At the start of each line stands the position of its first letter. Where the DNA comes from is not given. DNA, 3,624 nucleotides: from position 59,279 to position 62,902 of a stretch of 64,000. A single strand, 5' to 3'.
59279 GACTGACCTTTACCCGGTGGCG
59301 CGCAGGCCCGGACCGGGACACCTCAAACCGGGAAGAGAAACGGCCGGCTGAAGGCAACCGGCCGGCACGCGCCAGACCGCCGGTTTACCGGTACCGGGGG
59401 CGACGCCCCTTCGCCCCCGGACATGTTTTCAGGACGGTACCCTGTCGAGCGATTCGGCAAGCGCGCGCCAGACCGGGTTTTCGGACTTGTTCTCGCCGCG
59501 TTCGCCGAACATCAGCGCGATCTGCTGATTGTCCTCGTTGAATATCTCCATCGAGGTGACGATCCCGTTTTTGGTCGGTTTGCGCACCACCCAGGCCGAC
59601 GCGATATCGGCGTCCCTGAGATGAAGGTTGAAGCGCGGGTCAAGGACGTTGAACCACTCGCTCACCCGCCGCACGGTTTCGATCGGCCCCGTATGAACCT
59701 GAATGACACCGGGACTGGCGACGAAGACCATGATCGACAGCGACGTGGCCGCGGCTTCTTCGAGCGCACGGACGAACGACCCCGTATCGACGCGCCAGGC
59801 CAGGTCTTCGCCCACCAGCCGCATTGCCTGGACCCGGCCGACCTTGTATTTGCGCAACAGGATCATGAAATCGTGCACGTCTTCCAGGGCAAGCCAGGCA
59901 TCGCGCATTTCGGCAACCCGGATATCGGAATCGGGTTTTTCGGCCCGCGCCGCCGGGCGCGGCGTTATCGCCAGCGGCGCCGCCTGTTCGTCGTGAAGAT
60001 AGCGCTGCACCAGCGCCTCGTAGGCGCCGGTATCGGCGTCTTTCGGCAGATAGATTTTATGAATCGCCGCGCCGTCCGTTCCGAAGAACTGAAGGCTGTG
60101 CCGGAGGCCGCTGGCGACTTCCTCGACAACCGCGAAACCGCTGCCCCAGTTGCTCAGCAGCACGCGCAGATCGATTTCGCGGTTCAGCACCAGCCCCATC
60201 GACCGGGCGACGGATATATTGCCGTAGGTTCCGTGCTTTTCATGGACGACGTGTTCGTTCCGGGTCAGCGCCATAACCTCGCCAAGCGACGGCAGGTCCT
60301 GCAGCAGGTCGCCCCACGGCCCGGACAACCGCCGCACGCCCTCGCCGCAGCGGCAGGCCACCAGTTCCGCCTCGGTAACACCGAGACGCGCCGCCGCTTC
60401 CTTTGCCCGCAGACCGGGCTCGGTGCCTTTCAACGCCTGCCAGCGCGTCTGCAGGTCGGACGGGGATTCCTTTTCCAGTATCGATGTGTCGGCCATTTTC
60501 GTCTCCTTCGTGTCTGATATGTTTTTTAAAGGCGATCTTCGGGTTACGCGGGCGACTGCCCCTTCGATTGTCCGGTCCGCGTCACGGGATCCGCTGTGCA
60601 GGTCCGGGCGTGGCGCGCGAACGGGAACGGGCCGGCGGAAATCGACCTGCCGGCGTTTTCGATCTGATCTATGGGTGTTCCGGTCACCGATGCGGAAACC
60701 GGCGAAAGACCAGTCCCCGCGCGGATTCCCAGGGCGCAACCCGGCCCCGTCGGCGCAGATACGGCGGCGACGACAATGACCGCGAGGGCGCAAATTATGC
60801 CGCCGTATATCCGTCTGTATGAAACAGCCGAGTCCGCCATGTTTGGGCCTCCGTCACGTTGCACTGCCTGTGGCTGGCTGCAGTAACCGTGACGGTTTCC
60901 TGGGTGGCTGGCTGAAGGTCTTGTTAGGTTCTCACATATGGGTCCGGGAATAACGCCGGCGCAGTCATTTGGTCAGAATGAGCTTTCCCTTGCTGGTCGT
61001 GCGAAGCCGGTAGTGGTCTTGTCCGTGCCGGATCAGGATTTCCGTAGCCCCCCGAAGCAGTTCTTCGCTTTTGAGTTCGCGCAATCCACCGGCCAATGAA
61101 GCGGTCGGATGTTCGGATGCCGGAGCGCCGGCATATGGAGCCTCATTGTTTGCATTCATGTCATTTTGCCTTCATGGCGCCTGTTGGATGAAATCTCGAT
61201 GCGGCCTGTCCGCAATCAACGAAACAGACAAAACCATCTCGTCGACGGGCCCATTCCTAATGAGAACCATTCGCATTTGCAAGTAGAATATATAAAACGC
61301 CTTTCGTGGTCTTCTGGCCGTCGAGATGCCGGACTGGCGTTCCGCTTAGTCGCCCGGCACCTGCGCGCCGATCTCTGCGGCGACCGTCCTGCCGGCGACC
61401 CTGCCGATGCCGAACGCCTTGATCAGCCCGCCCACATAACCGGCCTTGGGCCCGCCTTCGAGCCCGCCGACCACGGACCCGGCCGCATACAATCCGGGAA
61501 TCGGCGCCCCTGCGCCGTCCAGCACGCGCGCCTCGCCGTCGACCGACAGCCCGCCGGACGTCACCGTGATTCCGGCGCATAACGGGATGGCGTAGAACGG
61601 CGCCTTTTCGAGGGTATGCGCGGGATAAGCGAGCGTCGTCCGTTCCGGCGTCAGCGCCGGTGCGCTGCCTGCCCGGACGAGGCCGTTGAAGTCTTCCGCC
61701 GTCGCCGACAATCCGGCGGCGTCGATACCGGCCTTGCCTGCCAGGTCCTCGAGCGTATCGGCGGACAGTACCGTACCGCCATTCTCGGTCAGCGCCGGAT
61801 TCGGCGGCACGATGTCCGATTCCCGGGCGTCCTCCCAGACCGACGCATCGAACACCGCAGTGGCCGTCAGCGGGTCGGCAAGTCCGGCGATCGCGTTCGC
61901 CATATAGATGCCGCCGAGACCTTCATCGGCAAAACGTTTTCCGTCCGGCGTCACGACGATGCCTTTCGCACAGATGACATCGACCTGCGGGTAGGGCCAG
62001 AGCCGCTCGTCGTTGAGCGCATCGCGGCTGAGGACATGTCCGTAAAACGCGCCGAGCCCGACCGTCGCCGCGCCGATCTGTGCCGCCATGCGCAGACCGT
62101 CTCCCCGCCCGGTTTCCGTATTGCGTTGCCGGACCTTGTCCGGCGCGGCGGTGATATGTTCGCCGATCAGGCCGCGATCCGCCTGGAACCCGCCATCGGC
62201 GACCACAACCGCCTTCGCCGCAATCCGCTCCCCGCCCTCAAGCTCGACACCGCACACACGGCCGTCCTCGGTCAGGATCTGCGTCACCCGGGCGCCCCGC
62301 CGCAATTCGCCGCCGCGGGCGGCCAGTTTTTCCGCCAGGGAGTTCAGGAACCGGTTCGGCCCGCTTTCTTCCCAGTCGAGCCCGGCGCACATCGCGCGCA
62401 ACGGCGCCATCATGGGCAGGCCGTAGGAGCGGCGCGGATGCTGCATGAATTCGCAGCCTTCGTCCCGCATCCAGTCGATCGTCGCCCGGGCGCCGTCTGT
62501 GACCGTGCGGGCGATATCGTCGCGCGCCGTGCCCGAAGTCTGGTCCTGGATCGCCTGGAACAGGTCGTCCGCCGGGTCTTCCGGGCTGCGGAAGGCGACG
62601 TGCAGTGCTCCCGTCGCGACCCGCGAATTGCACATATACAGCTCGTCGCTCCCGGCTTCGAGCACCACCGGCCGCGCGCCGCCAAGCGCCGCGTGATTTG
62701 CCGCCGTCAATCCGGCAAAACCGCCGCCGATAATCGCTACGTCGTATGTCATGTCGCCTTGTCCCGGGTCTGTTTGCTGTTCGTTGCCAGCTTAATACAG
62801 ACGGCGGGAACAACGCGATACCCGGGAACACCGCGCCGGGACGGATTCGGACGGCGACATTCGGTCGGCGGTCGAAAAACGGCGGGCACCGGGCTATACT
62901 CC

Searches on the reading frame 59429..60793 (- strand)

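Call 77: search_protein_families(library=pfam, proteins=[window:59429-60793:-], max_evalue=1e-8)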
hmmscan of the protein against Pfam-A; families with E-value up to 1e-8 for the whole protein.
window:59429-60793:- (454 aa): 2 families
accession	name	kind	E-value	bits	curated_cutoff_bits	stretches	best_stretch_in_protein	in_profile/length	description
PF05171.18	HemS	-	1.7e-75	251.5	24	2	138-265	1-128/128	Haemin-degrading HemS.ChuX domain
PF06228.19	ChuX_HutX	-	1.4e-57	193.8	25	2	134-261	1-134/134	Haem utilisation ChuX/HutX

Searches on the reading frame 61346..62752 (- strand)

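Call 77: search_protein_families(library=pfam, proteins=[window:61346-62752:-], max_evalue=1e-8)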
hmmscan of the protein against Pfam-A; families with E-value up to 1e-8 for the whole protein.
window:61346-62752:- (468 aa): 3 families
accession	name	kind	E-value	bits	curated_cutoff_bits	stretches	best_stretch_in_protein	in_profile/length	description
PF00890.30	FAD_binding_2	-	1.6e-40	140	20.4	1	4-433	1-405/414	FAD binding domain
PF01266.30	DAO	-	1.1e-16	61.7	27.9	1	4-201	1-230/353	FAD dependent oxidoreductase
PF03486.20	HI0933_like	-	6.1e-09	36.1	50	0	135-428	111-220/244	HI0933-like protein Rossmann domain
